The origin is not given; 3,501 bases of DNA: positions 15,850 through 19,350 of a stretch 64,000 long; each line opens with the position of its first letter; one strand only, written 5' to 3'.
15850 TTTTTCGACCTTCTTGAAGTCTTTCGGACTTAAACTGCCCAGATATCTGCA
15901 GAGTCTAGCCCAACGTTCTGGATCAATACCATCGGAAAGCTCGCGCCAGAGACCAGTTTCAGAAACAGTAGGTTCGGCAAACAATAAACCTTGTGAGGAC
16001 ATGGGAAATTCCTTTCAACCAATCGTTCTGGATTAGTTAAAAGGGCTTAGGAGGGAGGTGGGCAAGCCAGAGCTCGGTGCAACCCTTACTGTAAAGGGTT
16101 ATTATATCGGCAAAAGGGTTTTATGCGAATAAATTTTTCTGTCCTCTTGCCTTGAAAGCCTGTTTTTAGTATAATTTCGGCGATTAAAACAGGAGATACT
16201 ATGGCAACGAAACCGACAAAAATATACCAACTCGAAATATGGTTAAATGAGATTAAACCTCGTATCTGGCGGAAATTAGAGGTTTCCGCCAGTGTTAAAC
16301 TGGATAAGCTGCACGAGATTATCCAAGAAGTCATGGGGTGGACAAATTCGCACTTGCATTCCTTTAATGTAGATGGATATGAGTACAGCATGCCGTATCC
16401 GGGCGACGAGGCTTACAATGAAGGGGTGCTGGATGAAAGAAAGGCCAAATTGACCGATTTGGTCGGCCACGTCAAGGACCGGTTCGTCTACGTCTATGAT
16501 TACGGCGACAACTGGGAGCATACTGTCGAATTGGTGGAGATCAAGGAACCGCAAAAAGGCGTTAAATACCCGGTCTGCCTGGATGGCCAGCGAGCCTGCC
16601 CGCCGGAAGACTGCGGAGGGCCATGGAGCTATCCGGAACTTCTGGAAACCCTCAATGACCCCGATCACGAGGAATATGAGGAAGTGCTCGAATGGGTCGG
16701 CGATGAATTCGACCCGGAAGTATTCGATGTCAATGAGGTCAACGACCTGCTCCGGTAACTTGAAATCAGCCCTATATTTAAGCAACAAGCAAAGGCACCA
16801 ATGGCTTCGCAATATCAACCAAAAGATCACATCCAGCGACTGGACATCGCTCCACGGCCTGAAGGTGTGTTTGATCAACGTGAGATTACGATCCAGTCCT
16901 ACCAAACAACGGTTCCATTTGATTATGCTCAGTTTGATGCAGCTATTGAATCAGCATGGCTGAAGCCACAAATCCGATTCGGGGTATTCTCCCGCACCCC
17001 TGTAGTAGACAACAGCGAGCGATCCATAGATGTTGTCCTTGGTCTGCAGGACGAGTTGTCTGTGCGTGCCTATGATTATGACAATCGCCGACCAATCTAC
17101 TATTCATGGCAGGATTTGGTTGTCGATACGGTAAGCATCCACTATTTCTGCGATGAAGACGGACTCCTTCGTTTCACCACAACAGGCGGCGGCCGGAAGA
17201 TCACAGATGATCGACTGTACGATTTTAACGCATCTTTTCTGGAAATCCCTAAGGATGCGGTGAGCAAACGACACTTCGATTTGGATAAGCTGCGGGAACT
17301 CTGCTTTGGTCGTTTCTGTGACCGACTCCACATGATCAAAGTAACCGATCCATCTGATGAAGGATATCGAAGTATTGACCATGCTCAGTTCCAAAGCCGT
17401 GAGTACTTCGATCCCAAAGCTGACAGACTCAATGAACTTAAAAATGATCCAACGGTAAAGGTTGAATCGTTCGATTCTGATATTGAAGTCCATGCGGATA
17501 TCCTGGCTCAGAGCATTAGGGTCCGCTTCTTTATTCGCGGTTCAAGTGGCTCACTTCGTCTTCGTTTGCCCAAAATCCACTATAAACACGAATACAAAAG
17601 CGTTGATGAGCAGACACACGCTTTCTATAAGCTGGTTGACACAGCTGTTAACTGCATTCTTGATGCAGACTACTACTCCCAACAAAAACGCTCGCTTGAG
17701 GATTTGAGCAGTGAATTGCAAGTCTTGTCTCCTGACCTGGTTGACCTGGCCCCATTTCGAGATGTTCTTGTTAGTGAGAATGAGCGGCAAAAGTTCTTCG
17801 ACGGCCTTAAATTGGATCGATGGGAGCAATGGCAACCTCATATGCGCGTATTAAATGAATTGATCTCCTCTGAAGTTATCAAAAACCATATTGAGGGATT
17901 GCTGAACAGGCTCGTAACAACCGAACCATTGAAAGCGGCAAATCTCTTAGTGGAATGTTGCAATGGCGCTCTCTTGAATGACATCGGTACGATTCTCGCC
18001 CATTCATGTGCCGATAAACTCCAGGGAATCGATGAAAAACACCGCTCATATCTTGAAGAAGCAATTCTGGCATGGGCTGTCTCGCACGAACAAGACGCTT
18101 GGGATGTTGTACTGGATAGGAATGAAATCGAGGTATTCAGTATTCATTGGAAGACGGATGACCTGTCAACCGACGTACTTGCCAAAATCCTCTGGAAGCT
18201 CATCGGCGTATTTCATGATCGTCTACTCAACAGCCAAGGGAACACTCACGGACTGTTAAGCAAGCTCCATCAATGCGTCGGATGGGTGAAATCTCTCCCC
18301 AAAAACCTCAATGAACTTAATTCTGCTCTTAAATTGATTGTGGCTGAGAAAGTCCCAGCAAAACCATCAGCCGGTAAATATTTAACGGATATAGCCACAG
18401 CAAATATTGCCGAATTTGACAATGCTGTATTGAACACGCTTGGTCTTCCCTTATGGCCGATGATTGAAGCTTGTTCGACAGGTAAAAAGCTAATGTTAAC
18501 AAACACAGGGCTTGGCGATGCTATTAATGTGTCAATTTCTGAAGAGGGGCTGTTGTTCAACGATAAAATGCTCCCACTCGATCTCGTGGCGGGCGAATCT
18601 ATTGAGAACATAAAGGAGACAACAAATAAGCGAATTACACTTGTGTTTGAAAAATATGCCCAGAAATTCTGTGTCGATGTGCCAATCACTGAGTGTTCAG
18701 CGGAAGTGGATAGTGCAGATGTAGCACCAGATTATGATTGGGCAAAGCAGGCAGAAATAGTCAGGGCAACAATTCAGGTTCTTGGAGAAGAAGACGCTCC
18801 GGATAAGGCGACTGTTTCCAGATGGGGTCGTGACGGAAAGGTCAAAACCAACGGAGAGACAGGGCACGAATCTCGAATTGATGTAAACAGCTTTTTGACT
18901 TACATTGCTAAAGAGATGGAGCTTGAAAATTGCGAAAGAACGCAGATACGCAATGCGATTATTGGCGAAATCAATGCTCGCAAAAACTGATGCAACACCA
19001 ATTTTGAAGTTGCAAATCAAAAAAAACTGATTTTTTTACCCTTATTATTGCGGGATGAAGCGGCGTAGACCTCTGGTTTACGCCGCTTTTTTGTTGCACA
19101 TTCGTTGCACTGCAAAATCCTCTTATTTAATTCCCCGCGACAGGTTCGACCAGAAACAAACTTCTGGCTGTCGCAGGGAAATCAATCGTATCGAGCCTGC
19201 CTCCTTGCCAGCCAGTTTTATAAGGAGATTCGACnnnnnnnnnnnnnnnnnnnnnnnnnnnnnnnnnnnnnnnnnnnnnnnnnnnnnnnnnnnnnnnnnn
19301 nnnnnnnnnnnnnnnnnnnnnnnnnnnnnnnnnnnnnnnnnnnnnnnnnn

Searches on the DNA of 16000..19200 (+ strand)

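Call 8: search_dna_similar(query=window:16000-19200:+, collection=ecoli_genomes, mode=near)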
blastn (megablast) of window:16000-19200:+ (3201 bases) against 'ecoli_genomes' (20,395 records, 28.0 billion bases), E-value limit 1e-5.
No match.

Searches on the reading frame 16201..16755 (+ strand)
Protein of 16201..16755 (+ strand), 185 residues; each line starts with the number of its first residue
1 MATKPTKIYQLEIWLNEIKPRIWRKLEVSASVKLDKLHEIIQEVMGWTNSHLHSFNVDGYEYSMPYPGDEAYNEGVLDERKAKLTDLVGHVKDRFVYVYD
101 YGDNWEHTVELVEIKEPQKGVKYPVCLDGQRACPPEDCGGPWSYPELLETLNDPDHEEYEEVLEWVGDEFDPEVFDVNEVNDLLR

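Call 3: search_protein_families(library=pfam, proteins=[window:16201-16755:+], max_evalue=1)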
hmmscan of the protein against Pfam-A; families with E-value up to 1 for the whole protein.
window:16201-16755:+ (185 aa): 2 families
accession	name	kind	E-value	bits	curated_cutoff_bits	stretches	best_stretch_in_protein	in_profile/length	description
PF07929.16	PRiA4_ORF3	-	3e-69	232.6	26.6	1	7-179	1-173/173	Plasmid pRiA4b ORF-3-like protein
PF05800.16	GvpO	-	0.08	13.4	25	1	78-115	20-57/94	Gas vesicle synthesis protein GvpO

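Call 4: search_protein_families(library=padloc, proteins=[window:16201-16755:+], max_evalue=1)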
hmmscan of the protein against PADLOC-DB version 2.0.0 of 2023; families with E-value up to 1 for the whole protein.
window:16201-16755:+ (185 aa): 0 families

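Call 5: search_protein_families(library=ncbifam, proteins=[window:16201-16755:+], max_evalue=1)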
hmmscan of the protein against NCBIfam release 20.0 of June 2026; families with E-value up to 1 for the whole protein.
window:16201-16755:+ (185 aa): 1 family
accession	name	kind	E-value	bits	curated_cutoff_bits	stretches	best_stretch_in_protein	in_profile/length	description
NF047704.1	Lsa16_fam_lipo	equivalog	0.054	13.5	80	1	93-165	64-136/158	Lsa16 family lipoprotein adhesin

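Call 6: search_protein_families(library=phrogs, proteins=[window:16201-16755:+], max_evalue=1)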
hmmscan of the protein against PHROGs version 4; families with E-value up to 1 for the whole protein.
window:16201-16755:+ (185 aa): 1 family
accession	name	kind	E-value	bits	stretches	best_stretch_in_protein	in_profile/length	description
phrog_9594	-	unknown function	0.26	12.3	1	15-43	18-45/63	-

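Call 14: search_solved_structures(query=window:16201-16755:+, max_evalue=1)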
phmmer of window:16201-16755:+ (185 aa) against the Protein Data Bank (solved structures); distinct sequences matched with E-value up to 1: 2.
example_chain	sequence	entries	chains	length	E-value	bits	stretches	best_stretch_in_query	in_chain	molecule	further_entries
2i1s_A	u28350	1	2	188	1.1e-43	152.5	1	6-180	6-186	Hypothetical protein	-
5w63_A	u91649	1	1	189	0.96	12.2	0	150-174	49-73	Apoptosis regulator bax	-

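Call 39: find_homologous_proteins(query=window:16201-16755:+, max_evalue=1e-20)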
Query window:16201-16755:+ (185 aa): 5350 proteins with E <= 1e-20 among 5431 candidates; the best 120 are listed.
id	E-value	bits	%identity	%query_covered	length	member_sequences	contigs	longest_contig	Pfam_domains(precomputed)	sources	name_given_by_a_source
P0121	5.6e-125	433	100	100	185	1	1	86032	PF07929.17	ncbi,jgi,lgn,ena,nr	ncbi:MAG: plasmid pRiA4b ORF-3 family protein [Phycisphaerae bacterium]|nr:plasmid pRiA4b ORF-3 fami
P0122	2.9e-116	404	92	100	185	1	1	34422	PF07929.17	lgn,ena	-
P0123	1.2e-102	360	79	100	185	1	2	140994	PF07929.17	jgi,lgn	jgi:hypothetical protein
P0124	1.1e-95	337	78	100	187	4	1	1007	PF07929.17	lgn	-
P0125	2.6e-95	336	77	100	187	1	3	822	PF07929.17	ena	-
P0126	3.4e-95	335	76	100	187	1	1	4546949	PF07929.17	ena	-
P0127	7.5e-94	331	74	100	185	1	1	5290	PF07929.17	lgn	-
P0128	3.1e-92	326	74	100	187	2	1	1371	PF07929.17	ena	-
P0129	6.0e-92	325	74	99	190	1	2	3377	PF07929.17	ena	-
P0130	1.4e-91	324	71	99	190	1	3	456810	PF07929.17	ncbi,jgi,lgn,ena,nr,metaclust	ncbi:MAG: hypothetical protein A2Y10_15770 [Planctomycetes bacterium GWF2_41_51]|nr:MAG: hypothetica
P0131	4.8e-87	309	69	100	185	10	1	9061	PF07929.17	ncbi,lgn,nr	ncbi:MAG: plasmid pRiA4b ORF-3 family protein [Sedimentisphaerales bacterium]|nr:plasmid pRiA4b ORF-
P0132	1.8e-83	297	68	99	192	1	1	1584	PF07929.17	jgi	jgi:hypothetical protein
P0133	6.1e-83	295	67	99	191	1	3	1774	PF07929.17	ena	-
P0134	1.7e-82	294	65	100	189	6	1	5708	PF07929.17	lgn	-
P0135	1.1e-81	291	66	100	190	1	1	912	PF07929.17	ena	-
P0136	1.3e-79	285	65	100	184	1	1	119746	PF07929.17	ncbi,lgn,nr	ncbi:MAG: plasmid pRiA4b ORF-3 family protein [Planctomycetaceae bacterium]|nr:plasmid pRiA4b ORF-3 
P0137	4.6e-79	283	63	99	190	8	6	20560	PF07929.17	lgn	-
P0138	3.0e-78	280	63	99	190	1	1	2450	PF07929.17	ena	-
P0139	5.7e-78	279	63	99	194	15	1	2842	PF07929.17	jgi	-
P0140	3.4e-77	277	62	99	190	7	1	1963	PF07929.17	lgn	-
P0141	3.5e-77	277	65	96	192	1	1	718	PF07929.17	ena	-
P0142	7.6e-77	275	63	99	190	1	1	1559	PF07929.17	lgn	-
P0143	3.5e-76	273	61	99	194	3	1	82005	PF07929.17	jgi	-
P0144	1.1e-75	272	63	96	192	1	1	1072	PF07929.17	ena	-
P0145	5.1e-75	270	60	99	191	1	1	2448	PF07929.17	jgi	jgi:hypothetical protein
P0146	6.6e-75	269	62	96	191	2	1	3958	PF07929.17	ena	-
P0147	8.5e-75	269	62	96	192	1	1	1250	PF07929.17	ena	-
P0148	7.1e-74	266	62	98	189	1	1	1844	PF07929.17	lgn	-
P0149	1.8e-73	264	62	96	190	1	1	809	PF07929.17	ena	-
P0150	2.5e-72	261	61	96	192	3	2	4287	PF07929.17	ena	-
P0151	3.0e-72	260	64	92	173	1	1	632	PF07929.17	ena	-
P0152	5.7e-71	256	57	99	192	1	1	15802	PF07929.17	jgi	-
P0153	5.9e-71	256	60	98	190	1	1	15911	PF07929.17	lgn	-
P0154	7.7e-71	256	58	100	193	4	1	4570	PF07929.17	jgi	-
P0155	4.9e-70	253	60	97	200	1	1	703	PF07929.17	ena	-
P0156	5.6e-69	250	59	94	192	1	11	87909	PF07929.17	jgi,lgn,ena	-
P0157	9.4e-69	249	57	99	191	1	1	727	PF07929.17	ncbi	-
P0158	1.3e-67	245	59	97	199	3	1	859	PF07929.17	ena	-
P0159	2.5e-66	241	61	92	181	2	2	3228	PF07929.17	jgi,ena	-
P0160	4.0e-66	240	59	95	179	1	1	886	PF07929.17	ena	-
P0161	7.6e-66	240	57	99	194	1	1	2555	PF07929.17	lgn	-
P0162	2.4e-65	238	60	98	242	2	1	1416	PF07929.17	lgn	-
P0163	9.5e-65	236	57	98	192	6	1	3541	PF07929.17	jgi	jgi:hypothetical protein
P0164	9.8e-65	236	54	100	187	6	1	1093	PF07929.17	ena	-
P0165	1.8e-64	235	55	99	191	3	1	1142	PF07929.17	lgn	-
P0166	2.0e-64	235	56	96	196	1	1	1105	PF07929.17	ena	-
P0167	3.9e-64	234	55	98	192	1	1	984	PF07929.17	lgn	-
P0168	5.7e-64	233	55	97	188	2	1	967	PF07929.17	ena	-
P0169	2.3e-63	231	56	98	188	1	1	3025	PF07929.17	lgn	-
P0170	2.6e-63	231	55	96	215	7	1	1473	PF07929.17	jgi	-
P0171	4.5e-63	230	54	99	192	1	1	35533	PF07929.17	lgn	-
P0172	1.4e-62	229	53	100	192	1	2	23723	PF07929.17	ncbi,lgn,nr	ncbi:MAG: plasmid pRiA4b ORF-3 family protein [Deltaproteobacteria bacterium]|nr:plasmid pRiA4b ORF-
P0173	1.7e-62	229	56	98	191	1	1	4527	PF07929.17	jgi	jgi:hypothetical protein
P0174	2.5e-62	228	53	100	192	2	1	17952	PF07929.17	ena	-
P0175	2.8e-62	228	54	97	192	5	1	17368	PF07929.17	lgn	-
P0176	1.3e-61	226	51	99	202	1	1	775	PF07929.17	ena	-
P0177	1.3e-61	226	54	97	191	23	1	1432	PF07929.17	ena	-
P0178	1.6e-61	225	56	97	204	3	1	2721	PF07929.17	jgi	jgi:hypothetical protein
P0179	2.5e-61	225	51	96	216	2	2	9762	PF07929.17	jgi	jgi:hypothetical protein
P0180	2.8e-61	225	53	96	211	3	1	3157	PF07929.17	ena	-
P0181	1.0e-60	223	55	96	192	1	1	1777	PF07929.17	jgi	jgi:hypothetical protein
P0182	1.2e-60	223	55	99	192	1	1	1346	PF07929.17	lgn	-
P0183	2.1e-60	222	54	99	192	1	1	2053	PF07929.17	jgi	jgi:hypothetical protein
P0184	3.4e-60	221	52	97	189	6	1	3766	PF07929.17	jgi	jgi:hypothetical protein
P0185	3.4e-60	221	52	99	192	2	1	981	PF07929.17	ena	-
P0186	4.8e-60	221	53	97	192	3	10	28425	PF07929.17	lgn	-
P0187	8.0e-60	220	53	97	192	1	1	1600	PF07929.17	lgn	-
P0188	9.7e-60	220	53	100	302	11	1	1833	PF07929.17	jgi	jgi:hypothetical protein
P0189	9.9e-60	220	53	99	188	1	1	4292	PF07929.17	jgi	jgi:hypothetical protein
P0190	1.3e-59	219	51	96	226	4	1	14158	PF07929.17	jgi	-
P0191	1.5e-59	219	53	96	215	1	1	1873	PF07929.17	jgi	-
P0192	2.0e-59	219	55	97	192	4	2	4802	PF07929.17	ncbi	-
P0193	2.1e-59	218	53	96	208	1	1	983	PF07929.17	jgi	-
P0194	2.5e-59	218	49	99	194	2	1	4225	PF07929.17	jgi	-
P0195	2.6e-59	218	53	97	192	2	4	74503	PF07929.17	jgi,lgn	jgi:hypothetical protein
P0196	2.9e-59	218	51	96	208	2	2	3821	PF07929.17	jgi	jgi:hypothetical protein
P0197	3.1e-59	218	51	98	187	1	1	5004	PF07929.17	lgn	-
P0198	3.6e-59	218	53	97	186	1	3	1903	PF07929.17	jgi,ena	jgi:hypothetical protein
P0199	3.9e-59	218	51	100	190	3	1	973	PF07929.17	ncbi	-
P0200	3.9e-59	218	52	97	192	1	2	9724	PF07929.17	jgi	jgi:hypothetical protein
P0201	4.2e-59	218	51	96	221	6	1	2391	PF07929.17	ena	-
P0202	4.3e-59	217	48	97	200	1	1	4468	PF07929.17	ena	-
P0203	4.6e-59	217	50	100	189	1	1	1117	PF07929.17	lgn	-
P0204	4.6e-59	217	51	96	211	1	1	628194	PF07929.17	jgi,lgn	-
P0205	4.8e-59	217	50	99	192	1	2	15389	PF07929.17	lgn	-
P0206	4.9e-59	217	50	96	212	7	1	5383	PF07929.17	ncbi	-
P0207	6.0e-59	217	53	97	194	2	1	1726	PF07929.17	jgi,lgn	jgi:hypothetical protein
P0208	6.1e-59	217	53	97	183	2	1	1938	PF07929.17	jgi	jgi:hypothetical protein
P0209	6.6e-59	217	53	99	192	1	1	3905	PF07929.17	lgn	-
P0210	7.8e-59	217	52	97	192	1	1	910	PF07929.17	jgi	jgi:hypothetical protein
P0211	9.0e-59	216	51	99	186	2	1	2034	PF07929.17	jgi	jgi:hypothetical protein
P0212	1.1e-58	216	53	96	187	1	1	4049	PF07929.17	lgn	-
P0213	1.1e-58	216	52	99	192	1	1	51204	PF07929.17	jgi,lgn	jgi:hypothetical protein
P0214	1.2e-58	216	52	97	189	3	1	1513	PF07929.17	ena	-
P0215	1.2e-58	216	53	97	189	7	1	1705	PF07929.17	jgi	jgi:Plasmid pRiA4b ORF-3-like protein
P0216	1.3e-58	216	51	96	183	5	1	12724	PF07929.17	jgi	jgi:hypothetical protein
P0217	1.5e-58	216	54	98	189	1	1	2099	PF07929.17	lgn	-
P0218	1.5e-58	216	51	97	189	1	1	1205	PF07929.17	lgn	-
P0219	1.5e-58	216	52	98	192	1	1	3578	PF07929.17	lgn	-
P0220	1.9e-58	215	51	99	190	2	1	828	PF07929.17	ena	-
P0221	2.0e-58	215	50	95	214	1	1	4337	PF07929.17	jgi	-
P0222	2.4e-58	215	53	98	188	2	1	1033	PF07929.17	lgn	-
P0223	2.5e-58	215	53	99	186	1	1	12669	PF07929.17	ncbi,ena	-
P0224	2.9e-58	215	52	97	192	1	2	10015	PF07929.17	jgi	jgi:hypothetical protein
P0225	2.9e-58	215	51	98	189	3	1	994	PF07929.17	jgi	jgi:hypothetical protein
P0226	3.4e-58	215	50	97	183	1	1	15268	PF07929.17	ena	-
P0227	3.9e-58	214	53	96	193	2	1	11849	PF07929.17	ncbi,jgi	jgi:hypothetical protein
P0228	4.0e-58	214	53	96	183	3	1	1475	PF07929.17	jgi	jgi:Plasmid pRiA4b ORF-3-like protein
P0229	4.4e-58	214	52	99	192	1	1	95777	PF07929.17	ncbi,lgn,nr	ncbi:MAG: plasmid pRiA4b ORF-3 family protein [Deltaproteobacteria bacterium]|nr:plasmid pRiA4b ORF-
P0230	6.3e-58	214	49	97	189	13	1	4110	PF07929.17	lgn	-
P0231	6.8e-58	214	51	97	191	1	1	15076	PF07929.17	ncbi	ncbi:MAG: plasmid pRiA4b ORF-3 family protein [Cyanobacteria bacterium P01_F01_bin.143]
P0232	7.5e-58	213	50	99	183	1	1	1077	PF07929.17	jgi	jgi:hypothetical protein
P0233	7.5e-58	213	51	99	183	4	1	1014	PF07929.17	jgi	jgi:hypothetical protein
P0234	7.7e-58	213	50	99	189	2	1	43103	PF07929.17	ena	-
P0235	1.1e-57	213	53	98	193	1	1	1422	PF07929.17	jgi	jgi:hypothetical protein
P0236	1.2e-57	213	49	100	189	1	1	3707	PF07929.17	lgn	-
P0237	1.3e-57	213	48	96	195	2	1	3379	PF07929.17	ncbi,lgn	ncbi:MAG: plasmid pRiA4b ORF-3 family protein [Alphaproteobacteria bacterium]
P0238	1.4e-57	213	50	96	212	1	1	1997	PF07929.17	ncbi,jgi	jgi:hypothetical protein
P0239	1.4e-57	213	50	96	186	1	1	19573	PF07929.17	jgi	jgi:hypothetical protein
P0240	1.4e-57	213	49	99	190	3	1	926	PF07929.17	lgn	-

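Call 41: find_encoding_contigs(protein=P0122, flank=5000, max_places=1)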
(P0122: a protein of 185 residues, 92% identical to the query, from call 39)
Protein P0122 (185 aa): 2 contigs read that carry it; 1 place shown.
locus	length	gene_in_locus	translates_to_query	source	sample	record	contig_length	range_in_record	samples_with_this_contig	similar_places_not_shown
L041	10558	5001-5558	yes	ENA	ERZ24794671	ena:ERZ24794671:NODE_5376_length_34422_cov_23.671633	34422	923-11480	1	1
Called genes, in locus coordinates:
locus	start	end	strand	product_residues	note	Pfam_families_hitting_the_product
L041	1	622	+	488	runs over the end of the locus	-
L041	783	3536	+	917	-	PF01555:N6_N4_Mtase, PF01170:UPF0020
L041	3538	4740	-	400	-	PF13091:PLDc_2 (faint)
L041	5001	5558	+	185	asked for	PF07929:PRiA4_ORF3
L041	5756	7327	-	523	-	PF00005:ABC_tran, PF02463:SMC_N (faint), PF13245:AAA_19 (faint), PF13401:AAA_22 (faint), PF00004:AAA (faint), PF00910:RNA_helicase (faint), PF13304:AAA_21 (faint), PF00005:ABC_tran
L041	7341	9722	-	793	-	PF00158:Sigma54_activat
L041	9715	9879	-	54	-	-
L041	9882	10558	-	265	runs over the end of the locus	PF00528:BPD_transp_1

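Call 42: find_encoding_contigs(protein=P0123, flank=5000, max_places=1)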
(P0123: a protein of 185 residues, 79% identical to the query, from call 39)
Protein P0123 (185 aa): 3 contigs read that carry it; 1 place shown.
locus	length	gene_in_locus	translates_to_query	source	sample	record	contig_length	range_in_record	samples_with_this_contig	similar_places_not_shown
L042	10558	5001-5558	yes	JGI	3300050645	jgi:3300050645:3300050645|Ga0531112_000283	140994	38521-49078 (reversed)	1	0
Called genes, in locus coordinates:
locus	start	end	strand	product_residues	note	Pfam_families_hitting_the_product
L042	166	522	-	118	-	PF02561:FliS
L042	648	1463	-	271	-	PF00669:Flagellin_N, PF00700:Flagellin_C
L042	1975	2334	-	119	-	PF02561:FliS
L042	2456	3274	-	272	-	PF00669:Flagellin_N, PF00700:Flagellin_C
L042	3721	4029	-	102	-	-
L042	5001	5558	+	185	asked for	PF07929:PRiA4_ORF3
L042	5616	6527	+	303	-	PF02558:ApbA, PF08546:ApbA_C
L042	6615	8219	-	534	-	PF02120:Flg_hook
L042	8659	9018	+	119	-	PF00460:Flg_bb_rod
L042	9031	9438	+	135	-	PF06429:Flg_bbr_C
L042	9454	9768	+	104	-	PF02049:FliE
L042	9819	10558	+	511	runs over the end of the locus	PF01514:YscJ_FliF, PF08345:YscJ_FliF_C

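Call 43: find_encoding_contigs(protein=P0126, flank=5000, max_places=1)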
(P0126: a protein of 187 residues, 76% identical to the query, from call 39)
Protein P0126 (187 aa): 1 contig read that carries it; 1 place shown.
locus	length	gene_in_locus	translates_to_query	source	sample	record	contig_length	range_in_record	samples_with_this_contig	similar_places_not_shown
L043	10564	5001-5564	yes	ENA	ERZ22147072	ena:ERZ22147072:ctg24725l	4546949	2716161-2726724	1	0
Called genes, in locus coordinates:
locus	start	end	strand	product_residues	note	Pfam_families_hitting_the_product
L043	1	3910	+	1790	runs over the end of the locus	PF20148:DUF6531, PF07953:Toxin_R_bind_N, PF13385:Laminin_G_3, PF25023:TEN_YD-shell, PF05593:RHS_repeat, PF25023:TEN_YD-shell, PF05593:RHS_repeat, PF25023:TEN_YD-shell, +3 more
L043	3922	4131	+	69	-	-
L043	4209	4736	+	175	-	-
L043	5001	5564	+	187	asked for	PF07929:PRiA4_ORF3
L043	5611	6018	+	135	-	PF02082:Rrf2, PF03444:WHD_HrcA (weak)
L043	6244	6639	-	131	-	-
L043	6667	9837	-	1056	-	-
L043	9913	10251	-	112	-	-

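Call 44: find_encoding_contigs(protein=P0130, flank=5000, max_places=1)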
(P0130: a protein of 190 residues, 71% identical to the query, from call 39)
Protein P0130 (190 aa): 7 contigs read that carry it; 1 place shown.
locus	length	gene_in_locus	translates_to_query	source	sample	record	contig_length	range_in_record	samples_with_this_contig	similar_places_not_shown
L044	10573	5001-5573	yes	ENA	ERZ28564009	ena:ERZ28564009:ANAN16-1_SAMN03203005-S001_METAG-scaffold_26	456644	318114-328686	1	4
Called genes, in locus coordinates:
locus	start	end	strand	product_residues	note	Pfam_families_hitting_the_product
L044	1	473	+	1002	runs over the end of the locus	-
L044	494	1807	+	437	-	PF03631:Virul_fac_BrkB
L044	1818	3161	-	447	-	PF00375:SDF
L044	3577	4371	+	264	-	PF00149:Metallophos, PF12850:Metallophos_2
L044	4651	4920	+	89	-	PF00589:Phage_integrase (weak)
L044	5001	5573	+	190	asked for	PF07929:PRiA4_ORF3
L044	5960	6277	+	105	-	PF00216:Bac_DNA_binding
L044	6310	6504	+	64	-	-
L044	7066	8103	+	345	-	PF01548:DEDD_Tnp_IS110, PF02371:Transposase_20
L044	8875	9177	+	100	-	-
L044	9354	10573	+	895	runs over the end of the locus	PF20464:MmeI_N, PF20465:MmeI_hel, PF02384:N6_Mtase (weak), PF20473:MmeI_Mtase, PF07669:Eco57I, PF20466:MmeI_TRD, PF20467:MmeI_C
